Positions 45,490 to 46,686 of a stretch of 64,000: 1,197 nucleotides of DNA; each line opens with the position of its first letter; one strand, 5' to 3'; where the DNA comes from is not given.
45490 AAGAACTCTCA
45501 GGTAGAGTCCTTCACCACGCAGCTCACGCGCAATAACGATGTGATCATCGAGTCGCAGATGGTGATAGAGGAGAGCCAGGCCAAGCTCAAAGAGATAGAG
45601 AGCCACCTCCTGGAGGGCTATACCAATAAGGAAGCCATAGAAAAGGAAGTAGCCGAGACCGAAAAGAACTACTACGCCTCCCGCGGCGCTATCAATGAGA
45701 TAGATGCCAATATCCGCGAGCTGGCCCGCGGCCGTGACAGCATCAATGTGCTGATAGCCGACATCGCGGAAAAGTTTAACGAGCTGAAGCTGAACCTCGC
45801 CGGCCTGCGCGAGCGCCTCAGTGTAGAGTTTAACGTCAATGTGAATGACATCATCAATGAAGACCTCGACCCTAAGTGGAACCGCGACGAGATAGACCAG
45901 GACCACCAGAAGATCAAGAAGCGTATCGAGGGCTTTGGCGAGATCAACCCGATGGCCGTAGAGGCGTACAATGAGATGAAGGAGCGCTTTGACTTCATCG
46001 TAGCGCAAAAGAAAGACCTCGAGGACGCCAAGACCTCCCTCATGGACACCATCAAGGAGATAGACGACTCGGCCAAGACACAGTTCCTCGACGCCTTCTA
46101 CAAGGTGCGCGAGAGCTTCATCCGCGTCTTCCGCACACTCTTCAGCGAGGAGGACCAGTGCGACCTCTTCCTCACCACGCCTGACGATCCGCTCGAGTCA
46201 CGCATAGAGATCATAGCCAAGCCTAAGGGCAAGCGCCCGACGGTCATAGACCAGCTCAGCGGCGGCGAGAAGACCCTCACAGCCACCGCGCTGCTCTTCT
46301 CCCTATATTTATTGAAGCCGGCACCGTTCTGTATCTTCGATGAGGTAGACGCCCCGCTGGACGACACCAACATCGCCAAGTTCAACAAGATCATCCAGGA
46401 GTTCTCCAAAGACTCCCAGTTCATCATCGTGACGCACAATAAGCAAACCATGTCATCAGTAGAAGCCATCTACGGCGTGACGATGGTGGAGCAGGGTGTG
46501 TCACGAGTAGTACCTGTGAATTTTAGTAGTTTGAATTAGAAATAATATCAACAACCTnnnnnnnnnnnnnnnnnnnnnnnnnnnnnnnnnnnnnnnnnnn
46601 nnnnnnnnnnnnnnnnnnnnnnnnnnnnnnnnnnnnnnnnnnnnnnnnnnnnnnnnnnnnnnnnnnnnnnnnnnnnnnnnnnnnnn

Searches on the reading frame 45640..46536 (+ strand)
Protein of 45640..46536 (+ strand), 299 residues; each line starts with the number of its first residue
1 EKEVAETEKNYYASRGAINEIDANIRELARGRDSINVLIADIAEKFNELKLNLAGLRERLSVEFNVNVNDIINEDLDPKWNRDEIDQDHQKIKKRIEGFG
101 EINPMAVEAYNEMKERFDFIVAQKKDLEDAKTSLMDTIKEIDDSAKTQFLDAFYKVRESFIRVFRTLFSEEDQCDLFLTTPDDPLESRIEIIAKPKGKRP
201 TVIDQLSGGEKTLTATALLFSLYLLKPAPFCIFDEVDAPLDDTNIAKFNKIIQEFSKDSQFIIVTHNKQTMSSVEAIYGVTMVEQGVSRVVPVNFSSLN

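Call 40: find_related_loci(query=window:45640-46536:+, collection=genome_contigs, flank=8000)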
Query window:45640-46536:+ (299 aa) in genome_contigs; peptide patterns used: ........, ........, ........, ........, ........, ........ (x = any residue, [..] = any of these).
599 stretches matched a pattern (row limit reached: there are more); 588 encode a relative of the query (tblastn E <= 1e-3); the best 80 are kept; 80 distinct loci.
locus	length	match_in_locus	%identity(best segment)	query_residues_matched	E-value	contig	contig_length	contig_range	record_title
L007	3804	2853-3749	97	1-299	0e+0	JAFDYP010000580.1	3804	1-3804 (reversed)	MAG: Bacteroidetes bacterium isolate SZAS-58 CK_MAG-92__580__length-3804, whole genome shotgun sequence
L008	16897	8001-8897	85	1-299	2e-174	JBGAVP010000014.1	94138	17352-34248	MAG: Chitinophagales bacterium isolate MAG_AAO_H10.2 AAOH10-2_opera_contig_1176, whole genome shotgun sequence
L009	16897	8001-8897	81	1-299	8e-164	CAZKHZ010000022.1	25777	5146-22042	MAG TPA_asm: uncultured Chitinophagaceae bacterium isolate SRP128246_co1_483 genome assembly, contig: NODE_3483_length_2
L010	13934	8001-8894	80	2-299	6e-163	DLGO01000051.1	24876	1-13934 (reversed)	MAG TPA_asm: Bacteroidetes bacterium UBA7692 UBA7692_contig_17569, whole genome shotgun sequence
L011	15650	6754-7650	80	1-299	1e-161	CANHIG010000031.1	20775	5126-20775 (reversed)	MAG: Bacteroidetes bacterium isolate RE-23may17-425 genome assembly, contig: RE-23may17-C7745, whole genome shotgun sequ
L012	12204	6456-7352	74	1-299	1e-152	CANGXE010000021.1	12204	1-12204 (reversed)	MAG: Bacteroidetes bacterium isolate RE-15aug16-101 genome assembly, contig: RE-15aug16-C7954, whole genome shotgun sequ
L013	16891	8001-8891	74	3-299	2e-150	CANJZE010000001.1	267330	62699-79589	MAG: Bacteroidetes bacterium isolate RH-26jul17-168 genome assembly, contig: RH-26jul17-C35, whole genome shotgun sequen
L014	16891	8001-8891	73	3-299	3e-149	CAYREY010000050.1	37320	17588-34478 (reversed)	MAG TPA_asm: uncultured Chitinophaga sp. isolate SRP285395_co1_464 genome assembly, contig: NODE_1519_length_37320_cov_1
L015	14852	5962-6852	73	3-299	8e-149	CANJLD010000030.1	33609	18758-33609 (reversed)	MAG: Bacteroidetes bacterium isolate RH-23may17-677 genome assembly, contig: RH-23may17-C9102, whole genome shotgun sequ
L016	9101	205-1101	71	1-299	2e-147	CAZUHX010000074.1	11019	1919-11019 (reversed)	MAG TPA_asm: uncultured Chitinophagaceae bacterium isolate SRP278252_co3_608 genome assembly, contig: NODE_11648_length_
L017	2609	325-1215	72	3-299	4e-156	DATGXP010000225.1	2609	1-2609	MAG TPA_asm: Chitinophagales bacterium isolate SMAG_U10612 k141_165781, whole genome shotgun sequence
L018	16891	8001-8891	72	3-299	2e-146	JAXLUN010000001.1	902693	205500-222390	MAG: Chitinophagales bacterium isolate STL-BAC31 C1.111.fa-1, whole genome shotgun sequence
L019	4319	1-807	77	31-299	3e-141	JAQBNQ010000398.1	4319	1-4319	MAG: Bacteroidota bacterium isolate RYN_297 scaffold_1395670, whole genome shotgun sequence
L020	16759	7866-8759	67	1-298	5e-133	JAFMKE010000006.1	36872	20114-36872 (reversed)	MAG: Verrucomicrobia bacterium isolate DEBay_Sum22DG08_107 NODE_392_length_36872_cov_19.699731, whole genome shotgun seq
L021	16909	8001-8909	61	1-298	5e-126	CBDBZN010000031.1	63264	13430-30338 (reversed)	MAG: Chitinophagales bacterium isolate 5d963bda-c328-4fb5-9318-61e373aaaad6 genome assembly, contig: contig_31, whole ge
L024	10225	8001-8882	61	6-299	1e-123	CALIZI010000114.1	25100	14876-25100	MAG: uncultured Saprospiraceae bacterium isolate R4_Bin_Bin_85_1 genome assembly, contig: c_000001881055, whole genome s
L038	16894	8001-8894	61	1-298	2e-120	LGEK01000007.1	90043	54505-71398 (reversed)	Mucilaginibacter sp. L294 contig_8, whole genome shotgun sequence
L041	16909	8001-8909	60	1-298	1e-120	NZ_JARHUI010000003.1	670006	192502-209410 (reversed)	Algoriphagus sp. CAU 1675 contig3, whole genome shotgun sequence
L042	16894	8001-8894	58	1-298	1e-120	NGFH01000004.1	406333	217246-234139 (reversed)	MAG: Bacteroidetes bacterium 2013_40CM_41_45 2013_40cm_scaffold_3, whole genome shotgun sequence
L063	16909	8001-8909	61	1-298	5e-119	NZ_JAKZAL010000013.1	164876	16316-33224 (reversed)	Cognataquiflexum rubidum strain AIY15W NODE_13_length_164876_cov_410.649, whole genome shotgun sequence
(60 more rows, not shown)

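Call 45: search_protein_families(library=padloc, proteins=[L009:9267-10538:+, L009:10544-11095:+], max_evalue=0.01)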
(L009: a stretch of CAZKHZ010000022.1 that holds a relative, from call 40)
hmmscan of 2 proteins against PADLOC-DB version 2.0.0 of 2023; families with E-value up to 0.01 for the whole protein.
L009:9267-10538:+ (424 aa): 35 families (the best 25 are shown)
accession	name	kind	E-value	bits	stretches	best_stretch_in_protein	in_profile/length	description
PDLC04184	HEC-01A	-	6.7e-108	359.6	1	2-415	43-463/464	-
PDLC04182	HEC-01A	-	2.4e-24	84.1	1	6-343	57-352/406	-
PDLC02980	AriA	-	7.1e-21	73.5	1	45-342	51-303/304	-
PDLC04178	HEC-01A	-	1.2e-19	68.7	1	11-341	59-330/399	-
PDLC04176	HEC-01A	-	1.4e-16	58.8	1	55-343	83-322/371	-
PDLC04175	HEC-01A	-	1.2e-15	55.4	1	189-345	168-315/363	-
PDLC04177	HEC-01A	-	6.8e-15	53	1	112-347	119-345/393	-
PDLC04180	HEC-01A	-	8.5e-15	52.8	1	120-342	135-321/382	-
PDLC04541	PDC-M25A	-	2.9e-13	47.7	1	151-342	134-310/380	-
PDLC04179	HEC-01A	-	3.9e-13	47.3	1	190-338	262-401/459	-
PDLC04392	PDC-M07A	-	2.4e-11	41.4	1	172-318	189-336/432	-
PDLC04183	HEC-01A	-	2.8e-11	41.1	1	2-343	46-349/402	-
PDLC04391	PDC-M07A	-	1.8e-10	38.4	1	58-318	89-334/412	-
PDLC04393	PDC-M07A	-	1e-09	35.9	1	182-342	201-353/435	-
PDLC04144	HEC-01B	-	1.5e-09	35.5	1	198-341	207-340/395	-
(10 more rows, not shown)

L009:10544-11095:+ (184 aa): 12 families
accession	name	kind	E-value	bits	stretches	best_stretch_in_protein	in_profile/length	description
PDLC04210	HEC-01B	-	4.7e-29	99.7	1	7-172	6-171/217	-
PDLC04212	HEC-01B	-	1.9e-22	78.3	1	8-184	7-186/222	-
PDLC04209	HEC-01B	-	3.5e-13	47.9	1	10-177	9-177/219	-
PDLC04211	HEC-01B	-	6.2e-13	46.8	1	6-157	5-161/167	-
PDLC04196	HEC-01B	-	7.8e-05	20.7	1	7-132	4-127/197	-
PDLC04197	HEC-01B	-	0.00025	18.8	1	8-125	4-102/192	-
PDLC04205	HEC-01B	-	0.00033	18.4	1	68-174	77-173/213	-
PDLC04206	HEC-01B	-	0.0012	16.7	1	87-176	92-176/219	-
PDLC04207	HEC-01B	-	0.0016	15.9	1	10-121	5-120/203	-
PDLC00590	JetD3|JetD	-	0.0017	15.4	1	26-95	348-416/437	DUF2239; DUF2220 domain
PDLC04194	HEC-01B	-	0.0019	16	1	27-160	18-135/204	-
PDLC04573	PDC-M31B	-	0.006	14.4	0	83-135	133-184/241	-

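Call 46: search_protein_families(library=pfam, proteins=[L009:9267-10538:+, L009:10544-11095:+], max_evalue=0.01)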
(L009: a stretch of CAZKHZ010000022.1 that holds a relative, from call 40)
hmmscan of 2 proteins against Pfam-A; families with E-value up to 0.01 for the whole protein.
L009:9267-10538:+ (424 aa): 2 families
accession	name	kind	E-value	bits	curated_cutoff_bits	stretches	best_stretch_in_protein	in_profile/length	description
PF13304.12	AAA_21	-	5.8e-17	63.1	27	1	47-342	53-303/304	AAA domain, putative AbiEii toxin, Type IV TA system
PF13175.12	AAA_15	-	2.5e-07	31.1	32.1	1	13-342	99-374/374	AAA ATPase domain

L009:10544-11095:+ (184 aa): 1 family
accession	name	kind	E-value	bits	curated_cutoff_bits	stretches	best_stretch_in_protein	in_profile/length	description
PF14103.11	DUF4276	-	6.7e-07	30.2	30.2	1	12-171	2-151/192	Domain of unknown function (DUF4276)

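Call 83: search_protein_families(library=padloc, proteins=[L041:8928-10130:-, L041:10114-11331:-, L041:11453-11821:-, L042:9007-9921:-, L042:10133-10624:-, L042:10624-11718:-, L024:8918-9733:+, L063:9648-11060:+, L038:8974-10482:-], max_evalue=0.001)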
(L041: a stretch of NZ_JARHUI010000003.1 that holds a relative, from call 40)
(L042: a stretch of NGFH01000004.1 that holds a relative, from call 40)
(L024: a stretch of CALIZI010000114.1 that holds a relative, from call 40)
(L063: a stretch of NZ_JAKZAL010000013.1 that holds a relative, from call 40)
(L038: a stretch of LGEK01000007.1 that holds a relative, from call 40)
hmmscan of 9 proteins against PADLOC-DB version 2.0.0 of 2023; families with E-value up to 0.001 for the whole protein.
L041:8928-10130:- (400 aa): 3 families
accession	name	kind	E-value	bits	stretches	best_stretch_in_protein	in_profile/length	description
PDLC03467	REase_II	-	3.9e-34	116.5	1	195-364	201-364/365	Type II restriction enzyme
PDLC03545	REase_II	-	6.6e-06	23.9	1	216-341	55-177/272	Type II restriction enzyme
PDLC03466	REase_II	-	0.00056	17.6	0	255-371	108-231/305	Type II restriction enzyme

L041:10114-11331:- (405 aa): 60 families (the best 25 are shown)
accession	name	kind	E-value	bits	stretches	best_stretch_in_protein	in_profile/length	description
PDLC03361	MTase_II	-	6.3e-151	501.2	1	72-395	76-439/455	Type II methyltransferase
PDLC02653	DrmMII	-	3.6e-149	494.2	1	81-398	5-318/333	DrmMII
PDLC03272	MTase_II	-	6.1e-126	418.8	1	71-401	65-398/407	Type II methyltransferase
PDLC03733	oMTase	-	2.5e-108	360.9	2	137-394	168-459/476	orphan methyltransferase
PDLC03716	oMTase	-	4.9e-74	247.5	1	82-397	40-343/349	orphan methyltransferase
PDLC03242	MTase_II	-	9.4e-74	246.8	1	80-388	100-394/409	Type II methyltransferase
PDLC03217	MTase_II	-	2.2e-71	239.2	1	80-392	384-700/703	Type II methyltransferase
PDLC03378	MTase_II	-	8.2e-66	220.6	1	80-402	2-339/344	Type II methyltransferase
PDLC00026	DruM2|DruM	-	1.3e-52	177.4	1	80-399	4-324/336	DNA cytosine methylase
PDLC00034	DruM2|DruM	-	7.2e-51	171.1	2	78-247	5-185/457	DNA cytosine methylase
PDLC03734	oMTase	-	1.9e-49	166.9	2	81-253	4-173/444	orphan methyltransferase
PDLC03234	MTase_II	-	2.4e-49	166.6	2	80-263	4-184/375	Type II methyltransferase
PDLC03326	MTase_II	-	7.8e-49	164.9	2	81-266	5-186/412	Type II methyltransferase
PDLC03269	MTase_II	-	1.8e-46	157.1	2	80-268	3-183/437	Type II methyltransferase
PDLC00033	DruM2|DruM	-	9.7e-45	151.4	2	79-250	20-192/368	DNA cytosine methylase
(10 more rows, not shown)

L041:11453-11821:- (122 aa): 1 family
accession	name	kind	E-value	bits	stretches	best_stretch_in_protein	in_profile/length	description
PDLC03397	Vsr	-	4.8e-13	47.5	1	11-107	25-120/156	Type II nicking endonuclease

L042:9007-9921:- (304 aa): 2 families
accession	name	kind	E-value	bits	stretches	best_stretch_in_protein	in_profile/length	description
PDLC04066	PD-T4-7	-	4.6e-37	125.8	1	43-287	47-301/337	-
PDLC04065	PD-T4-7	-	6.6e-28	96.2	1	6-290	2-318/333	-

L042:10133-10624:- (163 aa): 0 families

L042:10624-11718:- (364 aa): 18 families
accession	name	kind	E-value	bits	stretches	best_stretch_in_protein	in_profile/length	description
PDLC03877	NsnA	-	1.1e-70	236.8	1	20-363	34-381/385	-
PDLC04027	PD-T4-2_A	-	4.9e-53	178.5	1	20-353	21-353/363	-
PDLC04151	HEC-05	-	4.8e-14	50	1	25-82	14-71/600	-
PDLC03418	REase_II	-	1.2e-11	42.3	1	41-199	24-161/372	Type II restriction enzyme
PDLC04150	HEC-05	-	3.8e-10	37.3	1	36-86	7-57/583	-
PDLC04154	HEC-06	-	7.5e-10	36.1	1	51-107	24-87/569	-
PDLC02687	Orf5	-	6e-09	33.2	1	53-106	20-80/543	Orf5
PDLC02792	SspE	-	1.9e-08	31.2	1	51-78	24-51/771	SspE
PDLC04155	HEC-06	-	9.1e-08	29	1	41-104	11-82/562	-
PDLC04157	HEC-06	-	5.1e-07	26.7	1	37-119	9-99/558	-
PDLC04709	PDC-M55C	-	4.6e-06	23.6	1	37-92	15-69/554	-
PDLC04156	HEC-06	-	7.8e-05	19.4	1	50-105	20-84/562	-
PDLC02693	Orf5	-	0.00011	19.3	0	91-177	62-150/543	Orf5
PDLC02786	SspE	-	0.00022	17.7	0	51-78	24-51/766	SspE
PDLC02690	Orf5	-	0.00046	17.2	0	53-108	12-75/531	Orf5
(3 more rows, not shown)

L024:8918-9733:+ (272 aa): 3 families
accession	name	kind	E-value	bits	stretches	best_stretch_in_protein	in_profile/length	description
PDLC00420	ThsB1|ThsB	-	4.3e-42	142.4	1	18-170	3-155/319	TIR-like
PDLC02012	SAVED5--SAVED_TIR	-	1.4e-05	22.4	1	14-115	11-107/404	-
PDLC05062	PDC-S66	-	3.6e-05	21.4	1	12-111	144-240/282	-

L063:9648-11060:+ (471 aa): 0 families

L038:8974-10482:- (502 aa): 0 families

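Call 84: search_protein_families(library=pfam, proteins=[L041:8928-10130:-, L041:10114-11331:-, L041:11453-11821:-, L042:9007-9921:-, L042:10133-10624:-, L042:10624-11718:-, L024:8918-9733:+, L063:9648-11060:+, L038:8974-10482:-], max_evalue=0.001)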
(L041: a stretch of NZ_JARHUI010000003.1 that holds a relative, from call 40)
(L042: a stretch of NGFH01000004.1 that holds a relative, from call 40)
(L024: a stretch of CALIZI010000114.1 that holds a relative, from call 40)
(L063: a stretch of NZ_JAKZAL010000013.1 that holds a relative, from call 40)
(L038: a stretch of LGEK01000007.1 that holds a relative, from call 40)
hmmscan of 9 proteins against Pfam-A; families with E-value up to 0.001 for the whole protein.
L041:8928-10130:- (400 aa): 1 family
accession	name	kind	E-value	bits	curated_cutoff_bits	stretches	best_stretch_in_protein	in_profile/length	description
PF09019.17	EcoRII-C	-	1e-64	218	25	1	226-393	1-165/165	EcoRII C terminal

L041:10114-11331:- (405 aa): 1 family
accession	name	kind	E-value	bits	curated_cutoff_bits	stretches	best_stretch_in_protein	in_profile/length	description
PF00145.23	DNA_methylase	-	4e-98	329.3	22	1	81-390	1-323/324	C-5 cytosine-specific DNA methylase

L041:11453-11821:- (122 aa): 2 families
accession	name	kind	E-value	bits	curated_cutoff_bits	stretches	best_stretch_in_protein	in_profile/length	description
PF03852.21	Vsr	-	1.3e-24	86.3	27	1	2-60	15-73/74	DNA mismatch endonuclease Vsr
PF04480.18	DUF559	-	0.00022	21.5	20.6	0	79-120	66-107/109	Protein of unknown function (DUF559)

L042:9007-9921:- (304 aa): 0 families

L042:10133-10624:- (163 aa): 1 family
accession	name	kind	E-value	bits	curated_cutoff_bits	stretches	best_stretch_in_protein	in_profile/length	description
PF18735.6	HEPN_RiboL-PSP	-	2.3e-13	50.9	28.4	1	11-154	4-188/191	RiboL-PSP-HEPN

L042:10624-11718:- (364 aa): 1 family
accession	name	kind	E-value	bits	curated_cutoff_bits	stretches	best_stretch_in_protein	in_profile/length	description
PF03235.19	GmrSD_N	-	3e-31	109.6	33.2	1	42-196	4-198/199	GmrSD restriction endonuclease, N-terminal domain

L024:8918-9733:+ (272 aa): 2 families
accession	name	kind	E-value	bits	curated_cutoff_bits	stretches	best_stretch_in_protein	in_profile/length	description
PF13676.11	TIR_2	-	2.7e-16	60.6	28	1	19-144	1-116/122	TIR domain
PF01582.25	TIR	-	0.00061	20.1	21.3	0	40-114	24-97/179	TIR domain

L063:9648-11060:+ (471 aa): 5 families
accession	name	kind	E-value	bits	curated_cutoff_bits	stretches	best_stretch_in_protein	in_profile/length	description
PF08534.16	Redoxin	-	5.5e-20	72.1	26.6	1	330-454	2-135/148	Redoxin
PF13905.12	Thioredoxin_8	-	4.5e-14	53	27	1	354-447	1-94/94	Thioredoxin-like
PF00578.27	AhpC-TSA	-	1.6e-13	51.1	26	1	330-447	1-121/124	AhpC/TSA family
PF00085.26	Thioredoxin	-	1.3e-09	38.4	23.5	1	354-400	18-63/103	Thioredoxin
PF13098.12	Thioredoxin_2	-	0.00056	20.7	27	0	353-448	4-88/104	Thioredoxin-like domain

L038:8974-10482:- (502 aa): 3 families
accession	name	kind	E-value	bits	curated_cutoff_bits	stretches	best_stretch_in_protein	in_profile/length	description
PF03572.23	Peptidase_S41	-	1.6e-15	57.5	24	1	231-392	1-134/165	Peptidase family S41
PF00595.29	PDZ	-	7.9e-05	23.4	23.2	1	118-171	8-63/81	PDZ domain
PF17820.7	PDZ_6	-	0.00088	19.4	27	0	137-163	2-28/54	PDZ domain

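Call 92: search_protein_families(library=padloc, alignment_id=A5, max_evalue=1e-10)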
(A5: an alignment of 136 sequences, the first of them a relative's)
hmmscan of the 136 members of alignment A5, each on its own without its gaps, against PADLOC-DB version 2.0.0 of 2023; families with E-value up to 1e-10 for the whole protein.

A. member 1, L008:8970-9821:+ (284 aa): 0 families

B. families by the number of members that match (of 136 scanned): 76 families (the first 25 are shown)
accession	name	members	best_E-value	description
PDLC02980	AriA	2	7.1e-21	-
PDLC03361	MTase_II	1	6.2e-151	Type II methyltransferase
PDLC02653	DrmMII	1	3.7e-149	DrmMII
PDLC03272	MTase_II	1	6.1e-126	Type II methyltransferase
PDLC03733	oMTase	1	2.6e-108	orphan methyltransferase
PDLC04184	HEC-01A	1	6.7e-108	-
PDLC03716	oMTase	1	4.9e-74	orphan methyltransferase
PDLC03242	MTase_II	1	9.4e-74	Type II methyltransferase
PDLC03217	MTase_II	1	2.2e-71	Type II methyltransferase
PDLC03378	MTase_II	1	8.3e-66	Type II methyltransferase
PDLC04135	mad3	1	3.1e-62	mads_3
PDLC00026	DruM2|DruM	1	1.3e-52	DNA cytosine methylase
PDLC00034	DruM2|DruM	1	7.3e-51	DNA cytosine methylase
PDLC03734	oMTase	1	1.9e-49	orphan methyltransferase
PDLC03234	MTase_II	1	2.4e-49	Type II methyltransferase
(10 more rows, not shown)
